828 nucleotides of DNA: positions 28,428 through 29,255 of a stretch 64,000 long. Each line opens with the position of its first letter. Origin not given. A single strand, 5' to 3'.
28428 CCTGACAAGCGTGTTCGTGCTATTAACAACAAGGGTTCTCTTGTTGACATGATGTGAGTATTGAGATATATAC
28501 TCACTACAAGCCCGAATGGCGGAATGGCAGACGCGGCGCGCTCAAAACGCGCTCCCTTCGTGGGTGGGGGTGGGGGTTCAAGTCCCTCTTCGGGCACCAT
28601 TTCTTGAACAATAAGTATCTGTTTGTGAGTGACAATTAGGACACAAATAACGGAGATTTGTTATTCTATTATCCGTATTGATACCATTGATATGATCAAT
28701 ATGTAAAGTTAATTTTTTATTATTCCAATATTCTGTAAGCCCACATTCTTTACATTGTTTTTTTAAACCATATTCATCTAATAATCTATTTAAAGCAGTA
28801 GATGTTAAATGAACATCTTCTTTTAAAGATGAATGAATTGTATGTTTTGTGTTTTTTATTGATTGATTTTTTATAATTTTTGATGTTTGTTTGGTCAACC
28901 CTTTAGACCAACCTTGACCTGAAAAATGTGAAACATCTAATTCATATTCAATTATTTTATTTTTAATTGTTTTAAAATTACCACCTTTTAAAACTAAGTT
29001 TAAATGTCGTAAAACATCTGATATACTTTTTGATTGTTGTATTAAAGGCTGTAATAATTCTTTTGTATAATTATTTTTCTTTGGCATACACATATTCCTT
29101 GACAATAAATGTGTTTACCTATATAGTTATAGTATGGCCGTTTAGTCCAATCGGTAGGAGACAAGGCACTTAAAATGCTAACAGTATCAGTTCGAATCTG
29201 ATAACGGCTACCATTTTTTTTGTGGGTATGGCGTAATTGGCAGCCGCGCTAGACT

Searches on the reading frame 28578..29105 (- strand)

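Call 16: search_protein_families(library=phrogs, proteins=[window:28578-29105:-], max_evalue=0.0001)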
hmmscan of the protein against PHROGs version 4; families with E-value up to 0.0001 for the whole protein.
window:28578-29105:- (175 aa): 5 families
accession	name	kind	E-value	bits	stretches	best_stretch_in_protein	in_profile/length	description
phrog_10822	-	DNA, RNA and nucleotide metabolism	9.7e-48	163.9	1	7-170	2-155/245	HNH endonuclease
phrog_14736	-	DNA, RNA and nucleotide metabolism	2.2e-15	57.8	1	106-170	23-86/202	HNH endonuclease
phrog_1271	-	DNA, RNA and nucleotide metabolism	6.9e-08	33.3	1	116-164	267-317/361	HNH endonuclease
phrog_30377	-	DNA, RNA and nucleotide metabolism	2.7e-05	25.2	0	133-155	25-47/82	HNH endonuclease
phrog_99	-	DNA, RNA and nucleotide metabolism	8.7e-05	23.3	1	134-152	176-194/383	HNH endonuclease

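Call 70: search_protein_families(library=pfam, proteins=[window:28578-29105:-], max_evalue=0.01)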
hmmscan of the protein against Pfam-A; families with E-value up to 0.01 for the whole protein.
window:28578-29105:- (175 aa): 2 families
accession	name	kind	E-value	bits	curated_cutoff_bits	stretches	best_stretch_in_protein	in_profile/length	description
PF13392.12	HNH_3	-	4.6e-05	23.4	24.8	1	134-154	19-39/46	HNH endonuclease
PF01844.29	HNH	-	0.00012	22.6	21.4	1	118-161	1-43/47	HNH endonuclease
